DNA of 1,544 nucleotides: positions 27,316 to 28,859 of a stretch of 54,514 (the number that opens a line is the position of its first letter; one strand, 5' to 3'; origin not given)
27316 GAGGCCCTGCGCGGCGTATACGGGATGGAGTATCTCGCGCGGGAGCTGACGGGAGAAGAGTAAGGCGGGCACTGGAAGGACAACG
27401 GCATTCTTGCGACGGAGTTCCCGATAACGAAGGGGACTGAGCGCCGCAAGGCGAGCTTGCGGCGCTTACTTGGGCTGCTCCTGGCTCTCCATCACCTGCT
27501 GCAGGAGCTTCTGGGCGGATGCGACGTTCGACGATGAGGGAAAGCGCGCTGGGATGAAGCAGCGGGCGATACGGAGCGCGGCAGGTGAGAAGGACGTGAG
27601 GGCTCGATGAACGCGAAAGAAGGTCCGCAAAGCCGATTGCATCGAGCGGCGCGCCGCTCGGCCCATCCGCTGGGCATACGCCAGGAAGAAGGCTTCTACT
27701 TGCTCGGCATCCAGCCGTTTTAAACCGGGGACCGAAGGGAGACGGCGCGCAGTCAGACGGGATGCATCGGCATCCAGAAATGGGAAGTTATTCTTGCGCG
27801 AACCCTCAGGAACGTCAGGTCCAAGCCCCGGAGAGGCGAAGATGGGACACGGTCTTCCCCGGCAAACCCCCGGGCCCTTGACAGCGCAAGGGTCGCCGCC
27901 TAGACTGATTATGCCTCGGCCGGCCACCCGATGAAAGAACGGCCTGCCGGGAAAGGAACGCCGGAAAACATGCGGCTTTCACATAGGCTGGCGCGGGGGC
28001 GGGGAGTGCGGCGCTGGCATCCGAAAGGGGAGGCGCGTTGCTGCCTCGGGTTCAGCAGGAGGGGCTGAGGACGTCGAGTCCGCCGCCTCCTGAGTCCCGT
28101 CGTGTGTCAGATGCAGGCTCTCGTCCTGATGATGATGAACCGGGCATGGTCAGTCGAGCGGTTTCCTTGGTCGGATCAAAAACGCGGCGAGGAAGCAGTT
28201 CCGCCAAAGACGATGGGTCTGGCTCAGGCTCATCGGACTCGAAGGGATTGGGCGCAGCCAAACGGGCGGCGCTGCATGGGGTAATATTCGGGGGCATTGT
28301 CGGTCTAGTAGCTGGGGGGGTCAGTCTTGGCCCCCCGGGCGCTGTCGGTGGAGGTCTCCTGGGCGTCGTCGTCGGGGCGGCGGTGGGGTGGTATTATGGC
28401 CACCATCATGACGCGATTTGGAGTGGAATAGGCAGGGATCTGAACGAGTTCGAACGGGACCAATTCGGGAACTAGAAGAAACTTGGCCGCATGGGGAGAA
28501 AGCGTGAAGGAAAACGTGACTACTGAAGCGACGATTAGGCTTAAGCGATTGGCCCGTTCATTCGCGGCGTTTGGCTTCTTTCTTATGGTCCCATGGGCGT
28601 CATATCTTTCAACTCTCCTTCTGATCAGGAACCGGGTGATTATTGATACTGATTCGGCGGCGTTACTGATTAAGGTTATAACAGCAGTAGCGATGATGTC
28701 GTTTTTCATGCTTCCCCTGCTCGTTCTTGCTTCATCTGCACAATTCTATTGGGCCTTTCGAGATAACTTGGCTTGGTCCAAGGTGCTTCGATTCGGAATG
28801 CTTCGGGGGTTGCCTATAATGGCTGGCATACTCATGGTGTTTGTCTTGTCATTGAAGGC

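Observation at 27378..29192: Small integrated islet with perfect 132-bp direct repeats, an integrase remnant and a low-GC glycine-zipper / 4-TM gene pair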

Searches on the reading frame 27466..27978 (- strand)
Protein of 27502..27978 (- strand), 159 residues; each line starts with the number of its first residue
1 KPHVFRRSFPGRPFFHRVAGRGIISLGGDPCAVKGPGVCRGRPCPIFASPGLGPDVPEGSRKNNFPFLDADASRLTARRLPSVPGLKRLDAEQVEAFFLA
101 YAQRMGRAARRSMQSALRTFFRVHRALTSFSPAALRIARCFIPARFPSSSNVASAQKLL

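Call 5: search_protein_families(library=pfam, proteins=[window:27466-27927:-], max_evalue=1)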
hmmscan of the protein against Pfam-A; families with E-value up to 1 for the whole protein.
window:27466-27927:- (153 aa): 0 families

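Call 16: search_protein_families(library=phrogs, proteins=[window:27466-27927:-], max_evalue=10)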
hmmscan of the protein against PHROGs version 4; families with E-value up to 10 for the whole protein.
window:27466-27927:- (153 aa): 0 families
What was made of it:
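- Closest known: Prophage or genomic-island remnants with 'moron'-type cargo next to an att site. Different: No phage gene or PHROG match of any kind (call 16).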

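Call 17: search_protein_families(library=ncbifam, proteins=[window:27466-27927:-], max_evalue=10)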
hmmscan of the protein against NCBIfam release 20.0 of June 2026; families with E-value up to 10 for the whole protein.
window:27466-27927:- (153 aa): 1 family
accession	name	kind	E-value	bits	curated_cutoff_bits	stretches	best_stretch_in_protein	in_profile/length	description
NF009227.0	PRK12577.1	equivalog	0.1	11.2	349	1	102-151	278-328/330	succinate dehydrogenase/fumarate reductase iron-sulfur subunit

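Call 52: search_protein_families(library=pfam, max_evalue=10, proteins=[window:27502-27978:-])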
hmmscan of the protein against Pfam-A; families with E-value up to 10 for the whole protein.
seq(159 aa): 0 families

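Call 64: search_protein_families(library=padloc, max_evalue=10, proteins=[window:27466-27927:-])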
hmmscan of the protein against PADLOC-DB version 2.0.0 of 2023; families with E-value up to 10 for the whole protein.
window:27466-27927:- (153 aa): 0 families
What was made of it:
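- Neither cargo protein matches any defence, phage or toxin family (calls 16, 17, 64), and no secretion or delivery domain is present.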

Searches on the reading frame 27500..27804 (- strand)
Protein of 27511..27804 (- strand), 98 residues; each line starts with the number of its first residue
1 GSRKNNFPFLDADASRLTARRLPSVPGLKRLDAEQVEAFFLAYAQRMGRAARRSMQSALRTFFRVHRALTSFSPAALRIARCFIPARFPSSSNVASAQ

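Call 15: search_solved_structures(query=window:27508-27780:-, max_evalue=10, show_alignments=3)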
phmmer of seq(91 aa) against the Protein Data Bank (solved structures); distinct sequences matched with E-value up to 10: 3.
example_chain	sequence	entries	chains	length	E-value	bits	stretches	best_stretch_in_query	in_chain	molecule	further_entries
9deg_A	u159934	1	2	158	1.3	12.8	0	29-65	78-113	Win1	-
7y87_A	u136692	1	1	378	2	12.3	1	9-74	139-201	Putative glutamate dehydrogenase/leucine dehydrogenase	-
7y50_A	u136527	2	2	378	2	12.2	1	9-74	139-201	Putative glutamate dehydrogenase/leucine dehydrogenase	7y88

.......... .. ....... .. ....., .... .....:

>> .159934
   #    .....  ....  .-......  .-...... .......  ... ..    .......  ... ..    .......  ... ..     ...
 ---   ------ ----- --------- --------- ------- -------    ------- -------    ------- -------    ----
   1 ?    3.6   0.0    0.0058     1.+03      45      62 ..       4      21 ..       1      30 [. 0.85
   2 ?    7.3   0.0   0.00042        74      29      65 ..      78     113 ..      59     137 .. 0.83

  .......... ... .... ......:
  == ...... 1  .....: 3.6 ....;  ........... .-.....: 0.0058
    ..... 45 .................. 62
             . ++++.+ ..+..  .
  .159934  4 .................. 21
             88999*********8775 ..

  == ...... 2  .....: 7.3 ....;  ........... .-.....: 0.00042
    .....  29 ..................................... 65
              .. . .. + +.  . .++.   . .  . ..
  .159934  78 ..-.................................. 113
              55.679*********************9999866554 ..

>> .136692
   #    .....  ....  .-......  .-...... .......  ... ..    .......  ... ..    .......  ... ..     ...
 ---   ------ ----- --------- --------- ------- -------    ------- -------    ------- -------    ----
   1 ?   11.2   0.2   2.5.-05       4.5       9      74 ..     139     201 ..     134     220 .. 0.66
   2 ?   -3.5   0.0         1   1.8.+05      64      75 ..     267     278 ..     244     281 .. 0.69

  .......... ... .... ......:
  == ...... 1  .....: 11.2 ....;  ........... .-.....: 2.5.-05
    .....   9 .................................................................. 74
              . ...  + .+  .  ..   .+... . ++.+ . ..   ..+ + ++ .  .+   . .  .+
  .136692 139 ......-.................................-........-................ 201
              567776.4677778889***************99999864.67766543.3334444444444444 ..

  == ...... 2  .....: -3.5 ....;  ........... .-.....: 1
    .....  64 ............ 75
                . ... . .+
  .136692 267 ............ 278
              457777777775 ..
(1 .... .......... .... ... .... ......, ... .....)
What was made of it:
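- Nothing in PHROGs, NCBIfam or PDB (calls 15-17).
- On Tyrosine recombinase / phage integrase (for ORF 27466..27927 and its surroundings): No PDB hit better than E=1.3 (call 15).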

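Call 19: find_homologous_proteins(query=window:27511-27804:-, max_evalue=1)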
Query seq(98 aa): 6 candidates shared short words with the query, none scored E <= 1.
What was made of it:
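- On Tyrosine recombinase / phage integrase (for ORF 27466..27927 and its surroundings): No protein at E<=1 among 5.8 billion (call 19).
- No homologue at E<=1 among 5.8 billion proteins (call 19).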

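Call 38: search_dna_similar(query=window:27511-27804:-, collection=phages, mode=protein, max_evalue=10, max_rows=15)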
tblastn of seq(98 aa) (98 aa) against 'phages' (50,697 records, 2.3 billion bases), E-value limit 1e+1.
Records with a match: 2; places in all: 2; records where one place covers at least 80% of the query: 0.
Best place of each record, by identity: <60% 2.
By first word of the organism name: Bacteriophage 1; Salmonella 1.
By host as written in the record: - 1; Salmonella enterica subsp. enterica serovar Heidelberg 1.
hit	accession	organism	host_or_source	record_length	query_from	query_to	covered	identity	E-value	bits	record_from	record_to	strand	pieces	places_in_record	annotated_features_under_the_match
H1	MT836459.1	Bacteriophage sp.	human fecal samples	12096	25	89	66%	32.9%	5e+0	31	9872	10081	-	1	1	record has no annotation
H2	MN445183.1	Salmonella phage vB_SalM_SA002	Salmonella enterica subsp. enterica ...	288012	18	79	63%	30.6%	9e+0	30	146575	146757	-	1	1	putative tail sheath protein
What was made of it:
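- On Tyrosine recombinase / phage integrase (for ORF 27466..27927 and its surroundings): No integrase hit in 50,697 phage records (call 38).
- No tblastn hit to an integrase in 50,697 phage genomes (call 38).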

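Call 52: search_protein_families(library=pfam, max_evalue=10, proteins=[window:27500-27787:-])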
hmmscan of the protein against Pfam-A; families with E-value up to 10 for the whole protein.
seq(96 aa): 0 families

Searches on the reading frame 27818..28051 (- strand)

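Call 52: search_protein_families(library=pfam, max_evalue=10, proteins=[window:27818-28051:-])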
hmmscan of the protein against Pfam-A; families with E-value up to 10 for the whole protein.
seq(78 aa): 2 families
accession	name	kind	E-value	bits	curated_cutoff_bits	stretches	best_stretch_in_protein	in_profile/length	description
PF11895.13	Peroxidase_ext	-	0.014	15.7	25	1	3-38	17-52/79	Fungal peroxidase extension region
PF15826.10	PUMA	-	0.05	14.3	26.4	1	8-71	45-108/189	Bcl-2-binding component 3, p53 upregulated modulator of apoptosis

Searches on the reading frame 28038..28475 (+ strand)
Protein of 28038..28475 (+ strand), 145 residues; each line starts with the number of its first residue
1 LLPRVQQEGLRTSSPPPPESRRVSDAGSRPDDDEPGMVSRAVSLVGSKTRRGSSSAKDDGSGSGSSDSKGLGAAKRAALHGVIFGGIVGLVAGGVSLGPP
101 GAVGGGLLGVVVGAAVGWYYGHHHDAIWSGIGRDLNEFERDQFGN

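Call 5: search_protein_families(library=pfam, proteins=[window:28038-28475:+], max_evalue=1)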
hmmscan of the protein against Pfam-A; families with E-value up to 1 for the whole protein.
window:28038-28475:+ (145 aa): 3 families
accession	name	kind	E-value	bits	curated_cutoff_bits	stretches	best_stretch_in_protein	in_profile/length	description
PF13441.11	Gly-zipper_YMGG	-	0.043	14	28.9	1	101-127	6-29/45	YMGG-like Gly-zipper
PF20721.2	C19orf12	-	0.18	12.1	30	1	73-114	38-77/163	C19orf12-like protein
PF13801.11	Metal_resist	-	0.31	11.6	29.2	1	105-143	7-50/125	Heavy-metal resistance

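Call 16: search_protein_families(library=phrogs, proteins=[window:28038-28475:+], max_evalue=10)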
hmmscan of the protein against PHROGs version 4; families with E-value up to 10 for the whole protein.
window:28038-28475:+ (145 aa): 2 families
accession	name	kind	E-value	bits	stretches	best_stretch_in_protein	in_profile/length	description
phrog_764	-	other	3.3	7.8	1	24-73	362-407/556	cytidyltransferase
phrog_23574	-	tail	4.2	5.5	1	65-131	806-875/1441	tail length tape measure protein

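Call 17: search_protein_families(library=ncbifam, proteins=[window:28038-28475:+], max_evalue=10)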
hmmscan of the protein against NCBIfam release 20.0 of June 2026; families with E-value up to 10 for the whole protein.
window:28038-28475:+ (145 aa): 3 families
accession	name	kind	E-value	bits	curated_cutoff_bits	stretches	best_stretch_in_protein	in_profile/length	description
NF053611.1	YiaD_Gzip_OmpA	equivalog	0.033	13.9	175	1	73-125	24-76/206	YiaD family glycine zipper/OmpA-like lipoprotein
NF049871.2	cytotoxin_MakA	exception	0.27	10.2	320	1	75-142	191-259/354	alpha-pore-forming cytotoxin MakA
NF038224.1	OmpA_like_CmpA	equivalog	0.3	10.6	300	1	76-123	39-83/233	C-OmpA-like family protein CmpA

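Call 56: find_related_loci(query=window:28038-28475:+, collection=viral_contigs, flank=8000)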
Query window:28038-28475:+ (145 aa) in viral_contigs; peptide patterns used: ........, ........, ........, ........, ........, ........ (x = any residue, [..] = any of these).
10 stretches matched a pattern, but none encodes a relative of the query by tblastn (E <= 1e-3).

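Call 64: search_protein_families(library=padloc, max_evalue=10, proteins=[window:28038-28475:+])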
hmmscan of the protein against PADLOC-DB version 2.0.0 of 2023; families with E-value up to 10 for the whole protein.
window:28038-28475:+ (145 aa): 0 families

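Call 68: search_dna_similar(query=window:28038-28475:+, collection=plasmids, mode=protein, max_evalue=0.1, max_rows=8)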
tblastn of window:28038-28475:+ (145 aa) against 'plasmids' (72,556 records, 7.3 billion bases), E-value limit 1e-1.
No match.

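Call 74: search_solved_structures(query=window:28038-28475:+, max_evalue=1)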
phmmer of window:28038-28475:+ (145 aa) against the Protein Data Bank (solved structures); distinct sequences matched with E-value up to 1: 8.
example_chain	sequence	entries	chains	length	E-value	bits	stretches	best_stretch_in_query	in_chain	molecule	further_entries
4f4m_A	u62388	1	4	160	0.43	14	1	26-100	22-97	papain peptidoglycan amidase effector Tse1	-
4f0w_A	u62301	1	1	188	0.53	13.7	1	26-99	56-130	Putative uncharacterized protein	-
5fb4_A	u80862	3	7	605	0.54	13.7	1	81-111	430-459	Distal tube protein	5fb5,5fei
9dm0_B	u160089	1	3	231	0.69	13.3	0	98-137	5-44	Hemagglutinin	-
4eqa_A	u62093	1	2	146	0.8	13.1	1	26-100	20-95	Putative uncharacterized protein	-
7zmz_D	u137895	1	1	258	0.88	13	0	97-124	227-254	Interleukin-2 receptor subunit alpha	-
4fgd_A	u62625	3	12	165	0.95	12.9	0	26-100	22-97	Tse1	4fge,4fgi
4eob_A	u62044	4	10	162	0.99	12.8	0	26-100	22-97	type VI amidase effector Tse1 | Putative uncharacterized protein | toxic effector Tse1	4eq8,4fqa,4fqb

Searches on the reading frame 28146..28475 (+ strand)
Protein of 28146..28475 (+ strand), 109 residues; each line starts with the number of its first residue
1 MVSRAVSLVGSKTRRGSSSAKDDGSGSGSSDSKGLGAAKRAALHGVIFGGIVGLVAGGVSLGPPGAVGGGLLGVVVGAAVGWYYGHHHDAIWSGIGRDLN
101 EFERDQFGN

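Call 34: find_homologous_proteins(query=window:28146-28475:+, max_evalue=0.1)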
Query window:28146-28475:+: 279 candidates shared short words with the query, none scored E <= 0.1.
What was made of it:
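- The glycine-zipper ORF has no homologue (calls 34, 56, 68) and only sub-threshold Pfam matches.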

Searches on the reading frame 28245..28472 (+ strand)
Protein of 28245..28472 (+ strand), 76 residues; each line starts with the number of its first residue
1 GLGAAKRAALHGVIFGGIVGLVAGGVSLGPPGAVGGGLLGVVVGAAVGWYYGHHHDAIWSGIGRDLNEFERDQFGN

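Call 65: search_protein_families(library=pfam, max_evalue=10, proteins=[window:28245-28472:+])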
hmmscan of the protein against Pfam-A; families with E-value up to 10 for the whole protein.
seq(76 aa): 7 families
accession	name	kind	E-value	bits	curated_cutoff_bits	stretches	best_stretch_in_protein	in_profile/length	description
PF13488.11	Gly-zipper_Omp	-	0.008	16.5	25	1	12-48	2-39/46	Glycine zipper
PF13441.11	Gly-zipper_YMGG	-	0.013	15.7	28.9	1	32-58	6-29/45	YMGG-like Gly-zipper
PF13801.11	Metal_resist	-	0.074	13.7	29.2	1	36-74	7-50/125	Heavy-metal resistance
PF20721.2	C19orf12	-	0.08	13.2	30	1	7-49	41-78/163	C19orf12-like protein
PF04306.18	DUF456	-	0.45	11.2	29.4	1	3-45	53-95/139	Protein of unknown function (DUF456)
PF21724.2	DUF6861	-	0.52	10.2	28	1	9-47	47-84/194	Family of unknown function (DUF6861)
PF11981.13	DUF3482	-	8.6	6.1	29.2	1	6-48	152-193/293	Domain of unknown function (DUF3482)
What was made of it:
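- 28038..28475 (+): Glycine-zipper ORF, 145 aa from TTG 28038. It has a hydrophilic Ser/Gly/Asp-rich N-terminal ~75 aa, then two GxxxG-zipper helices separated by Pro-Pro, then a short charged tail. Sub-threshold Pfam matches: Gly-zipper_Omp E=0.008 and YMGG E=0.013 (call 65).
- On Pfam glycine-zipper domains (PF13488, PF13441): 16.5 bits against a cut-off of 25, and 15.7 bits against a cut-off of 28.9 (call 65).
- Closest known: Pfam glycine-zipper families. Same: Best Pfam matches are E=0.008 and E=0.013 (call 65).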

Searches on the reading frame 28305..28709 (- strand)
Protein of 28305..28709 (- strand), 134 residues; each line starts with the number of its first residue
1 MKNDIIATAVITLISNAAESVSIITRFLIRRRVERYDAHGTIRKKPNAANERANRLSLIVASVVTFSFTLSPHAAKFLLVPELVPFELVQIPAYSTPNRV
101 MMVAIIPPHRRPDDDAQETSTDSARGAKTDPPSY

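Call 63: search_protein_families(library=pfam, max_evalue=0.001, proteins=[window:28305-28709:-])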
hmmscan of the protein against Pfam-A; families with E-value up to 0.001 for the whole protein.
window:28305-28709:- (134 aa): 0 families
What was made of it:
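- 28305..28709 (-): Antisense ORF, and the only CDS annotated in the public record between S46 and yip1 (MFH1724597.1, ABII00_08245). It is probably a miscall, because it overlaps both cargo genes. No Pfam hit (call 63).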
